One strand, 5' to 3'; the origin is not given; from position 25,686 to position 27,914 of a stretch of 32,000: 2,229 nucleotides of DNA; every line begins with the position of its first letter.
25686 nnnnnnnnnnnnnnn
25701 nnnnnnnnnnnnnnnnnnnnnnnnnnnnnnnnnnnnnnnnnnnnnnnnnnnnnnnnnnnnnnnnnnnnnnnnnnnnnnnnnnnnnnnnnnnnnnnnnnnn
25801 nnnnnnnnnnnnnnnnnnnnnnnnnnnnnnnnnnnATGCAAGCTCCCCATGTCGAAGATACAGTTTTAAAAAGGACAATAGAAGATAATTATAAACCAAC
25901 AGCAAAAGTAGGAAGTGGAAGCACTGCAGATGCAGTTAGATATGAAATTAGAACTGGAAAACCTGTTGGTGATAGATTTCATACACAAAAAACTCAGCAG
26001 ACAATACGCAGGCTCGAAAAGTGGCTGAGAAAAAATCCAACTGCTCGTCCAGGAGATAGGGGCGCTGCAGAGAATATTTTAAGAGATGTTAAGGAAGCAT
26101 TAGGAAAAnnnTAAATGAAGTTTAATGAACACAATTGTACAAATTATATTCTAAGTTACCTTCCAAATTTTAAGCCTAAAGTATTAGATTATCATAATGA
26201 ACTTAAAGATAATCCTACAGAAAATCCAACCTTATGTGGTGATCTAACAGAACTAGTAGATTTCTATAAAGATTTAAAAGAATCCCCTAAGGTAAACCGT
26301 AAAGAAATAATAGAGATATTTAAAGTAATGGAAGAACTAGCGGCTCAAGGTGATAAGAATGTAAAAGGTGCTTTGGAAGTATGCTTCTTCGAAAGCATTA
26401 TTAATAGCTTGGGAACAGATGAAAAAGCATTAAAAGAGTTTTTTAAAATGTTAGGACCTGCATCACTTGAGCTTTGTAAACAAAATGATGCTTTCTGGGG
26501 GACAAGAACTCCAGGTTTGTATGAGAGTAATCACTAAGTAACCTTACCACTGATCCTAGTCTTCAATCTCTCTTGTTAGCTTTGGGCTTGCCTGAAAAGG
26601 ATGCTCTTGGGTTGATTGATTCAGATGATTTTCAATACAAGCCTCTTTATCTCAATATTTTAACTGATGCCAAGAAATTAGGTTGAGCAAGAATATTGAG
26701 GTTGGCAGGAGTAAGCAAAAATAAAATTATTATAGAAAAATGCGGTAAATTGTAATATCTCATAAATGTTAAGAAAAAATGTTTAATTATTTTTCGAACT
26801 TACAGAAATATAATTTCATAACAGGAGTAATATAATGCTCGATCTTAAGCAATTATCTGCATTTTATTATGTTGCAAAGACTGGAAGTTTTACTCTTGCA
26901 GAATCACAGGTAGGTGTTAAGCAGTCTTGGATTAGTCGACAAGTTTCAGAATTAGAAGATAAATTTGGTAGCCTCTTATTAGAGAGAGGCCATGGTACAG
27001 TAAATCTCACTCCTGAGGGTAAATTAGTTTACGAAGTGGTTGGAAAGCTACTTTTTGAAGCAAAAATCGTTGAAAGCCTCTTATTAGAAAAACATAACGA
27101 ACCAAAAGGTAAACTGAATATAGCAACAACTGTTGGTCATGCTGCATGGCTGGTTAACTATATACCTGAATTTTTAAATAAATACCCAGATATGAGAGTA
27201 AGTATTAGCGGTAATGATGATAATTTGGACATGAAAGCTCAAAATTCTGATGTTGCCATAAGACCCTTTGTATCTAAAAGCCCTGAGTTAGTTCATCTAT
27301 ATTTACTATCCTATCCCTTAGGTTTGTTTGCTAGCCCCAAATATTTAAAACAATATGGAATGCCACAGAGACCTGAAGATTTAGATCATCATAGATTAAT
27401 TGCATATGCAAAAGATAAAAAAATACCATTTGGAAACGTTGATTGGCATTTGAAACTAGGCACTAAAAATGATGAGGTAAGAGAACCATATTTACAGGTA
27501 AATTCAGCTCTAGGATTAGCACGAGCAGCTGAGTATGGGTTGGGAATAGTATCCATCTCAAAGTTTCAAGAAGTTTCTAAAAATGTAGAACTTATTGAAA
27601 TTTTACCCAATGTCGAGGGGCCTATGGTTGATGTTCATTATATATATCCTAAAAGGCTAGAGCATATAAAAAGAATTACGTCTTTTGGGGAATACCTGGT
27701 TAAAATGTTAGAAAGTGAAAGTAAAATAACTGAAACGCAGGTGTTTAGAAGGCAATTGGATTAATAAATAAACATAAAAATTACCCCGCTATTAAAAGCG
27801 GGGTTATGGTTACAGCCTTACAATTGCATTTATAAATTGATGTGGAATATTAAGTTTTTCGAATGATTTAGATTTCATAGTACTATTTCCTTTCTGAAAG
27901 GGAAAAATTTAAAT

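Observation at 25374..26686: Polymorphic-toxin style cassette: toxin-like tip plus immunity-like gene bracketed by two diverged copies of the pre-toxin junction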

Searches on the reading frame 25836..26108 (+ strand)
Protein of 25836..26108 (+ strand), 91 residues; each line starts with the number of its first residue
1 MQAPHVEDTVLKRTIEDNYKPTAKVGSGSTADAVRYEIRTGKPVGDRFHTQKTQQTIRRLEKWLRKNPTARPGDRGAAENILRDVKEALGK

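Call 46: find_homologous_proteins(query=A4, max_evalue=0.00001)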
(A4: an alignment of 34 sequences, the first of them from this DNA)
Query A4 (34 sequences) (91 aa, profile of the alignment): 276 proteins with E <= 0.00001 among 8000 candidates; the best 120 are listed.
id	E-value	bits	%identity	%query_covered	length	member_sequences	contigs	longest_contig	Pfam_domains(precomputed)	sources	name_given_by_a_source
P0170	5.6e-39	150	54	100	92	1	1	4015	-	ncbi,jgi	jgi:hypothetical protein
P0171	1.0e-38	149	60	98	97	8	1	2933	-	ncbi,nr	ncbi:type IV secretion protein Rhs, partial [Salmonella enterica subsp. enterica]|nr:type IV secreti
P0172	2.1e-38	148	52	98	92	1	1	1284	-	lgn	-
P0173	4.0e-38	147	61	98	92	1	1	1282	-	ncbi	ncbi:hypothetical protein D3C87_1330920 [compost metagenome]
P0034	5.0e-38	147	51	98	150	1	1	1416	-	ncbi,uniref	ncbi:hypothetical protein J3U57_12690, partial [Gilliamella sp. B3464]|uniref:hypothetical protein n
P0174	1.1e-37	146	61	99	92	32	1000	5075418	-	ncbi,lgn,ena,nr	ncbi:type IV secretion protein Rhs [Escherichia coli]|nr:type IV secretion protein Rhs [Escherichia 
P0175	2.6e-37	145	60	98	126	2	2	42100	-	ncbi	-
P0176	3.5e-37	144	57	99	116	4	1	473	-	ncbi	ncbi:hypothetical protein AB4158_26705, partial [Vibrio splendidus]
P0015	3.8e-37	144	58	100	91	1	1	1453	-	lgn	-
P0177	5.9e-37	143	51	98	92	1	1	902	-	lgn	-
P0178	9.6e-37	143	52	98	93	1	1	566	-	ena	-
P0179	1.1e-36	143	57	98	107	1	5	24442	-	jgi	jgi:hypothetical protein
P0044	1.9e-36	142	53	98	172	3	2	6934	-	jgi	-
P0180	2.3e-36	142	56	99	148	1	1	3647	-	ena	-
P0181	2.5e-36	141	53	99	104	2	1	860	-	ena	-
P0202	4.1e-35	138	58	98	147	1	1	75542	-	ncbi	-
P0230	1.4e-33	133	55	98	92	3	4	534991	-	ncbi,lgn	ncbi:hypothetical protein JCM10599A_67780 [Paraburkholderia kururiensis]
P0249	2.7e-32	129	56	98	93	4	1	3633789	-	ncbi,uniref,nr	ncbi:type IV secretion protein Rhs [Cupriavidus pauculus]|uniref:Type IV secretion protein Rhs n=2 T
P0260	1.2e-31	127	51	98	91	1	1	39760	-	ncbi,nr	ncbi:MAG: type IV secretion protein Rhs [Cyanobacteria bacterium SBLK]|nr:type IV secretion protein 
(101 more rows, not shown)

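Call 47: search_protein_families(library=pfam, alignment_id=A4, max_evalue=1)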
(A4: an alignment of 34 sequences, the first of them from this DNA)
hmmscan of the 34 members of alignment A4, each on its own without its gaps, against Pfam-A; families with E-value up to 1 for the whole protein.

A. member 1, seq(91 aa): 1 family
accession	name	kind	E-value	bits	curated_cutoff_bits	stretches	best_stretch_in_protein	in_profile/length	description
PF18993.5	Rv0078B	-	0.055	13.9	27.1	0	57-75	40-58/63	Rv0078B-related antitoxin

B. families by the number of members that match (of 34 scanned): 11 families
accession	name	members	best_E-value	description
PF18993.5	Rv0078B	5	0.00057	Rv0078B-related antitoxin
PF07533.21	BRK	2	0.01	BRK domain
PF14357.11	DUF4404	1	0.02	Domain of unknown function (DUF4404)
PF14523.12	Syntaxin_2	1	0.054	Syntaxin-like protein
PF19655.4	DUF6158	1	0.062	Family of unknown function (DUF6158)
PF10273.14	WGG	1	0.074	Pre-rRNA-processing protein TSR2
PF04782.17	DUF632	1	0.074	Protein of unknown function (DUF632)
PF13428.12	TPR_14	1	0.092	Tetratricopeptide repeat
PF10493.15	Rod_C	1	0.11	Rough deal protein C-terminal region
PF09336.16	Vps4_C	1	0.14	Vps4 C terminal oligomerisation domain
PF18503.7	RPN6_C_helix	1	0.2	26S proteasome subunit RPN6 C-terminal helix domain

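Call 48: find_encoding_contigs(protein=P0174, flank=6000, max_places=4)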
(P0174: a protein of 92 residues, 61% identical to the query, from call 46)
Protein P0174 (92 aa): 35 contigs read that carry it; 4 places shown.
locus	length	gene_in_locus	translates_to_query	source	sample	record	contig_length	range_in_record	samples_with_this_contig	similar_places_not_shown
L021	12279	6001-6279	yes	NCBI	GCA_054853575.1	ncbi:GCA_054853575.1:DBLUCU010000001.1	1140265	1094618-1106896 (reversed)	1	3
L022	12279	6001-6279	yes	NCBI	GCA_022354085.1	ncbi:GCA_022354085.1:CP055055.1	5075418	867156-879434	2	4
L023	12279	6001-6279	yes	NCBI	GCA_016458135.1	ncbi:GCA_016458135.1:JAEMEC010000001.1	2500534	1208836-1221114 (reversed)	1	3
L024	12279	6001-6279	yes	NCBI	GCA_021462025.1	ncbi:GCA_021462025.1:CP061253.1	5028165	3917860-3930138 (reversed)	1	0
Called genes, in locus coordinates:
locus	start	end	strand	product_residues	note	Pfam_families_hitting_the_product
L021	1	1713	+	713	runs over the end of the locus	PF05954:Phage_GPD, PF04717:Phage_base_V, PF20093:DUF6484 (faint), PF22178:Gp5_trimer_C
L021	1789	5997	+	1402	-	PF20148:DUF6531, PF05593:RHS_repeat, PF25023:TEN_YD-shell (weak), PF05593:RHS_repeat, PF25023:TEN_YD-shell, PF03527:RHS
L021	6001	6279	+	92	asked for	-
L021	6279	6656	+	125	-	-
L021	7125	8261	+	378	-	PF13808:DDE_Tnp_1_assoc, PF01609:DDE_Tnp_1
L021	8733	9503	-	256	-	PF00795:CN_hydrolase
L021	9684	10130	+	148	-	PF08816:Ivy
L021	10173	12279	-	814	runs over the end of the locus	PF02771:Acyl-CoA_dh_N, PF02770:Acyl-CoA_dh_M, PF00441:Acyl-CoA_dh_1, PF09317:ACDH_C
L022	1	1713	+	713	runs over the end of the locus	PF05954:Phage_GPD, PF04717:Phage_base_V, PF20093:DUF6484 (faint), PF22178:Gp5_trimer_C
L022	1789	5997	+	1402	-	PF20148:DUF6531, PF05593:RHS_repeat, PF25023:TEN_YD-shell, PF05593:RHS_repeat, PF25023:TEN_YD-shell, PF03527:RHS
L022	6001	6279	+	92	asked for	-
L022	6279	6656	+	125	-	-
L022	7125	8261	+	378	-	PF13808:DDE_Tnp_1_assoc, PF01609:DDE_Tnp_1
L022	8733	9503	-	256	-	PF00795:CN_hydrolase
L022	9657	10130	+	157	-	PF08816:Ivy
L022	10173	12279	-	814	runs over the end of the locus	PF02771:Acyl-CoA_dh_N, PF02770:Acyl-CoA_dh_M, PF00441:Acyl-CoA_dh_1, PF09317:ACDH_C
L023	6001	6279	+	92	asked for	-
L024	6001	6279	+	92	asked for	-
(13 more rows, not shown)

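Call 49: find_encoding_contigs(protein=P0249, flank=6000, max_places=2)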
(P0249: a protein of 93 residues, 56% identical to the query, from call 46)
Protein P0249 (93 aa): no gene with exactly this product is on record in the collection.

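Call 50: search_protein_families(library=pfam, proteins=[L022:6279-6656:+, L022:5200-5997:+], max_evalue=0.1)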
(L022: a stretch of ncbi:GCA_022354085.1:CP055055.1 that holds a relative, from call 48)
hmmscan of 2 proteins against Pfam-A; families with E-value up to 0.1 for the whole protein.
L022:6279-6656:+ (125 aa): 2 families
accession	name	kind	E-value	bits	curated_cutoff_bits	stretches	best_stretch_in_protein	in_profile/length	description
PF24722.1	DUF7674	-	0.00092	19.7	27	1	25-119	17-104/111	Domain of unknown function (DUF7674)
PF09693.15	Phage_XkdX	-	0.051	14.1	23.5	0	48-72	3-27/40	Phage uncharacterised protein (Phage_XkdX)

L022:5200-5997:+ (265 aa): 4 families
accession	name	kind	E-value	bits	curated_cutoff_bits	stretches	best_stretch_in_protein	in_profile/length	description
PF03527.20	RHS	-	1.2e-14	54.3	27.9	1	11-45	2-36/38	RHS protein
PF17780.6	OCRE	-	0.0024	18.3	24.7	1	63-88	15-42/52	OCRE domain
PF05593.20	RHS_repeat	-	0.0036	18.1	22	1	16-50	2-35/38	RHS Repeat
PF25023.1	TEN_YD-shell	-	0.087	11.3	50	0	15-88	794-866/909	Teneurin YD-shell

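Call 60: find_encoding_contigs(protein=P0230, flank=3000, max_places=2)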
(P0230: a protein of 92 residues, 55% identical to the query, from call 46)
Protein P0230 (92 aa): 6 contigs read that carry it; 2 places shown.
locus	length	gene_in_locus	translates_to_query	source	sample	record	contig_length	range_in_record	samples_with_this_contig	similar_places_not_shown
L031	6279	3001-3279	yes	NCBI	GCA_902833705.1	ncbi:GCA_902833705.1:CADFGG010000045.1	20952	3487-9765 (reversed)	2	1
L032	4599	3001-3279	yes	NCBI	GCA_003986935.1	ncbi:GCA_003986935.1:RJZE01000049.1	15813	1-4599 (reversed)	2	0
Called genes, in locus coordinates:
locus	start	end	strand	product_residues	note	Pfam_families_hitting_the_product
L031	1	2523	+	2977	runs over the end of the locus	PF05860:TPS, PF13018:ESPR, PF13332:Fil_haemagg_2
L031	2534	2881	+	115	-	PF15586:Imm8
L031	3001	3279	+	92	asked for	-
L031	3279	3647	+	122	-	PF24722:DUF7674 (weak)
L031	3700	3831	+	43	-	-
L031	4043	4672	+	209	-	-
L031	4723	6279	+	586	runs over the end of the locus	PF08479:POTRA_2, PF17287:POTRA_3, PF03865:ShlB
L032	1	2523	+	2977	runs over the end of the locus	PF05860:TPS, PF13018:ESPR, PF13332:Fil_haemagg_2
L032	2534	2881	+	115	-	PF15586:Imm8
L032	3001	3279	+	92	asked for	-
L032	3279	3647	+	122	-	PF24722:DUF7674 (weak)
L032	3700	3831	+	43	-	-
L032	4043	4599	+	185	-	?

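Call 61: find_encoding_contigs(protein=P0260, flank=3000, max_places=2)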
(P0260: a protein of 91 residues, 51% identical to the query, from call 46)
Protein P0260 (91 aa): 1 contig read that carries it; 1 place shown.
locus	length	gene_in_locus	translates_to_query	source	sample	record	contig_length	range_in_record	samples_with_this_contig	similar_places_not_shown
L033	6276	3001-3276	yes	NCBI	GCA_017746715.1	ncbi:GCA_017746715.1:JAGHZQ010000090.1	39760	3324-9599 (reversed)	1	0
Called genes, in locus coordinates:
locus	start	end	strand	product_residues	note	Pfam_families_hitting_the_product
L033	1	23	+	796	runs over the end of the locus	-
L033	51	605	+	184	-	PF19266:CIS_tube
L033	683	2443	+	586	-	PF05954:Phage_GPD, PF24032:YQBQ, PF04717:Phage_base_V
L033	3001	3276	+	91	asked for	-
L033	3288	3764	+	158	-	PF24722:DUF7674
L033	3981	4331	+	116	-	-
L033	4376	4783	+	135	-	-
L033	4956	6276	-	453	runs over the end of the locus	-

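Call 62: find_encoding_contigs(protein=P0202, flank=3000, max_places=2)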
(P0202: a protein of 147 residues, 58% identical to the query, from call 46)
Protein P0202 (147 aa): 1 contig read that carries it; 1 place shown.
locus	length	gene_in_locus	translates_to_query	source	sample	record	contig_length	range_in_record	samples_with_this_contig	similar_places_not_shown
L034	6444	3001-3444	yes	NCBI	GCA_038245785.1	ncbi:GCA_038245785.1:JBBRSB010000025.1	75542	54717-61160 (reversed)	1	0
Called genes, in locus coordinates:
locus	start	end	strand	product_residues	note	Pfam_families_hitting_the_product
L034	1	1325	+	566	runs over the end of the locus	PF05593:RHS_repeat (weak), PF25023:TEN_YD-shell, PF05593:RHS_repeat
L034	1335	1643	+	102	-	-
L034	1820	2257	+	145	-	PF01337:Barstar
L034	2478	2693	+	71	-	-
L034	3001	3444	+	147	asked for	-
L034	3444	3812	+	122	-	PF24722:DUF7674 (weak)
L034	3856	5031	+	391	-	PF20148:DUF6531, PF05593:RHS_repeat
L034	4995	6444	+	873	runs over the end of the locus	PF05593:RHS_repeat, PF25023:TEN_YD-shell, PF05593:RHS_repeat, PF25023:TEN_YD-shell (weak), PF05593:RHS_repeat, PF25023:TEN_YD-shell, PF05593:RHS_repeat (weak), PF12106:Colicin_E5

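Call 81: search_solved_structures(query=A4, max_evalue=10)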
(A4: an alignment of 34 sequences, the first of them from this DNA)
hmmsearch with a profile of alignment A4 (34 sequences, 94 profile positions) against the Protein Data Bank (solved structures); distinct sequences matched with E-value up to 10: 3.
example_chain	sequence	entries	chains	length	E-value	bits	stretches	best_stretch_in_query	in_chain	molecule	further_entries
4xze_A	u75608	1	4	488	0.032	17.6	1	45-92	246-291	Nucleoprotein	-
5a97_A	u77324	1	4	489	0.032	17.6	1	45-92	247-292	NUCLEOCAPSID PROTEIN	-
1akh_B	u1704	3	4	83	0.77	13.2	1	55-87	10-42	PROTEIN (MATING-TYPE PROTEIN ALPHA-2) | PROTEIN (MAT-ALPHA2 HOMEODOMAIN) | PROTEIN (MAT ALPHA2 HOMEODOMAIN)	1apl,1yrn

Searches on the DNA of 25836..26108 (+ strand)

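Call 51: search_dna_similar(query=L022:5700-6700:+, collection=ecoli_genomes, mode=near, max_rows=8)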
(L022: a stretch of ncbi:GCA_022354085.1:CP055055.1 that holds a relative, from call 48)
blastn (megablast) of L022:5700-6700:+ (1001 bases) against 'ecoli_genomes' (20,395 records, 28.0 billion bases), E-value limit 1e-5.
Records with a match: 954; places in all: 1269; records where one place covers at least 80% of the query: 397.
Genomes with a match: 951 of 5426; with a place that covers at least 80% of the query: 397. Places per genome that has any: lowest 1, median 1, highest 5. On chromosomes: 1263 places; on plasmids: 6.
Best place of each record, by identity: >=99% 164; 95-99% 343; 90-95% 1; 80-90% 445; 60-80% 1.
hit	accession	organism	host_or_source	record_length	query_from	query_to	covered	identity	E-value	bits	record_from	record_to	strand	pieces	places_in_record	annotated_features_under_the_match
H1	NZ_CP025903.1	Escherichia coli strain 300709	Homo sapiens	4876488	1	1001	100%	99.9%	0e+0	1844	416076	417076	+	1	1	RHS repeat-associated core domain-containing protein | hypothetical protein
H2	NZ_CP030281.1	Escherichia coli strain E308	Broiler chicken farm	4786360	1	1001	100%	99.9%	0e+0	1844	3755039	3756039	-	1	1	RHS repeat-associated core domain-containing protein | hypothetical protein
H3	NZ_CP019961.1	Escherichia coli strain HKUOPY1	Ailuropoda melanoleuca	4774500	1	1001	100%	99.9%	0e+0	1844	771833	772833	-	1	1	RHS element core protein | hypothetical protein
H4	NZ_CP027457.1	Escherichia coli strain 88-3493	missing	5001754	1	1001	100%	99.9%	0e+0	1844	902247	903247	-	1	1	RHS element core protein | hypothetical protein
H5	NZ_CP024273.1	Escherichia coli strain F9792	missing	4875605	1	1001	100%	99.9%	0e+0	1844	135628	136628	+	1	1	RHS repeat-associated core domain-containing protein | hypothetical protein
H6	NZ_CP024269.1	Escherichia coli strain F8111-1SC3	missing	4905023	1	1001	100%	99.9%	0e+0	1844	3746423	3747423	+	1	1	RHS repeat-associated core domain-containing protein | hypothetical protein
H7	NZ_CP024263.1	Escherichia coli O169:H41 strain F6326-C1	missing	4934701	1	1001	100%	99.9%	0e+0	1844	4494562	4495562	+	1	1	RHS repeat-associated core domain-containing protein | hypothetical protein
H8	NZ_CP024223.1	Escherichia coli O169:H41 strain 2014EL-1345-2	missing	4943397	1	1001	100%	99.9%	0e+0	1844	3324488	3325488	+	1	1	RHS repeat-associated core domain-containing protein | hypothetical protein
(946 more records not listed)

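Call 52: get_annotated_region(hit=H1, flank=6000)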
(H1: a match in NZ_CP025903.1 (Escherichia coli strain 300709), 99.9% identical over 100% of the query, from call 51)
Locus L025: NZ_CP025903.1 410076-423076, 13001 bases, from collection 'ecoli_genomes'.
description: Escherichia coli strain 300709 chromosome, complete genome
organism: Escherichia coli strain 300709 (NCBI taxid 562)
replicon: chromosome; assembly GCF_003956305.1
host: Homo sapiens; source: stool; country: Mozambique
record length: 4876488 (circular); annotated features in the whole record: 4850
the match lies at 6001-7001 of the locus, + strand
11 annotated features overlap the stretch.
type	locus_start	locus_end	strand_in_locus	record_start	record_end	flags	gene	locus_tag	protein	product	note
CDS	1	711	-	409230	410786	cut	tssM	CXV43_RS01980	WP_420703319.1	type VI secretion system membrane subunit TssM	-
CDS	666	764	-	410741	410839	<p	-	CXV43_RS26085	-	type VI secretion system lipoprotein TssJ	incomplete; partial in the middle of a contig; missing C-terminus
CDS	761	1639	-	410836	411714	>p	tagH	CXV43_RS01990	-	type VI secretion system-associated FHA domain protein TagH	incomplete; partial in the middle of a contig; missing N-terminus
CDS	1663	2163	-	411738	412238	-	tssB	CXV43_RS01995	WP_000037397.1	type VI secretion system contractile sheath small subunit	-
CDS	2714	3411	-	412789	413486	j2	-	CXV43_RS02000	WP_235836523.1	IS1-like element IS1A family transposase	programmed frameshift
CDS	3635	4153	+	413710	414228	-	-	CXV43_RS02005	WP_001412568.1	Hcp family type VI secretion system effector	-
CDS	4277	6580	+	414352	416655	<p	-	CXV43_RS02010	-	RHS repeat-associated core domain-containing protein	incomplete; partial in the middle of a contig; missing N-terminus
CDS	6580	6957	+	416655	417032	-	-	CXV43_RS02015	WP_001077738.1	hypothetical protein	-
CDS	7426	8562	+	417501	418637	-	-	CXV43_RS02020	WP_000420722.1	ISAs1-like element ISEc1 family transposase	-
CDS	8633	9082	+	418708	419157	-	-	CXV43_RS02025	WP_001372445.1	RHS element protein dsORF-h1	-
CDS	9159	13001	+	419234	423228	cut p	-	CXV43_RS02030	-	RHS repeat-associated core domain-containing protein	frameshifted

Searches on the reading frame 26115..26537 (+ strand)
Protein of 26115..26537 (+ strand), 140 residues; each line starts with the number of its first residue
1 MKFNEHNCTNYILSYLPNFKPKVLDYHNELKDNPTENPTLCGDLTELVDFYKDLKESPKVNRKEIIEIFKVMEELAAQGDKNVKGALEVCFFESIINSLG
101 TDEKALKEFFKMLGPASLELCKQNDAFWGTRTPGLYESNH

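Call 6: search_protein_families(library=pfam, proteins=[window:26115-26537:+], max_evalue=1)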
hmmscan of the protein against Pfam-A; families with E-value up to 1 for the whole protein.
window:26115-26537:+ (140 aa): 1 family
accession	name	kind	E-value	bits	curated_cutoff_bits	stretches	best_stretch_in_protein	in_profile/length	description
PF24722.1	DUF7674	-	2.5e-16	60.2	27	1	10-129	2-111/111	Domain of unknown function (DUF7674)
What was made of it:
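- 26115..26537 (+): Immunity gene candidate: 140 aa, pI 5.1, Pfam DUF7674. It starts 3 nt after the toxin stop, with AGGA 9 nt upstream. PF24722, 60.2 bits, E 2.5e-16, cut-off 27 (call 6).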

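Call 7: search_protein_families(library=ncbifam, proteins=[window:26115-26537:+], max_evalue=1)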
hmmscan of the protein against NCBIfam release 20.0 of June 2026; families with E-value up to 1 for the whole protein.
window:26115-26537:+ (140 aa): 1 family
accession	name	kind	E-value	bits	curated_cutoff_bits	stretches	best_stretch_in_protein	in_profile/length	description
TIGR00636.1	PduO_Nterm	equivalog_domain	0.019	14.6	108.45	1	67-110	60-103/171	cob(I)yrinic acid a,c-diamide adenosyltransferase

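Call 82: search_solved_structures(query=window:26115-26537:+, max_evalue=10)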
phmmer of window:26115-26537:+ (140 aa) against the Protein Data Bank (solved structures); distinct sequences matched with E-value up to 10: 4.
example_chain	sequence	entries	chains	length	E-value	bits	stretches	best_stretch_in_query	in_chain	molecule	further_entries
5h7c_A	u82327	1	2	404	0.036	17.4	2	1-80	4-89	Immunoglobulin G-binding protein A, DHR14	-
8evk_A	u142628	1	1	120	0.8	13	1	48-92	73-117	Dihydroneopterin aldolase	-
6w2w_A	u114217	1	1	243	0.9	12.9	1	42-111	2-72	Junction 24 DHR14-DHR18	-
6w2v_A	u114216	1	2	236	1.2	12.4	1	51-115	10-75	Junction 23 DHR14-DHR18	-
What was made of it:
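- Tried and rejected: The immunity protein has no relative among PDB sequences (call 82).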

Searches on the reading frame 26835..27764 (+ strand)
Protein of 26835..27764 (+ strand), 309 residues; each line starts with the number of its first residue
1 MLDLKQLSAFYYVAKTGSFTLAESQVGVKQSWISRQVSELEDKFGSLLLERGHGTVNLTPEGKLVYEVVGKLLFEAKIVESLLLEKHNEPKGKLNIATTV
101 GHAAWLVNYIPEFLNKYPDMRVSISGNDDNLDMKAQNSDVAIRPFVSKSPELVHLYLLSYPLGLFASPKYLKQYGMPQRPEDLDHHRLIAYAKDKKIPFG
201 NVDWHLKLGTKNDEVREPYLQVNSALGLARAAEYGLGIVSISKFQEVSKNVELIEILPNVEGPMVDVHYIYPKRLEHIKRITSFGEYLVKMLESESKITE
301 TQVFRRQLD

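Call 6: search_protein_families(library=pfam, proteins=[window:26835-27764:+], max_evalue=1)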
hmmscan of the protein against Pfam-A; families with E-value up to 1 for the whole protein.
window:26835-27764:+ (309 aa): 4 families
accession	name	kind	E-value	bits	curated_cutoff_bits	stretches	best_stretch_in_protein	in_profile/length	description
PF03466.25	LysR_substrate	-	1.4e-21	77.3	28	1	88-290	2-206/209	LysR substrate binding domain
PF00126.33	HTH_1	-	5.1e-15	55.6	26.6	1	4-63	1-60/60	Bacterial regulatory helix-turn-helix protein, lysR family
PF25213.1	HVO_A0261_N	-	0.0034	17.7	35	1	23-72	32-77/86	HVO_A0261 N-terminal domain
PF19208.5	DUF5880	-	0.17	12.5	25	1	93-148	14-69/97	Family of unknown function (DUF5880)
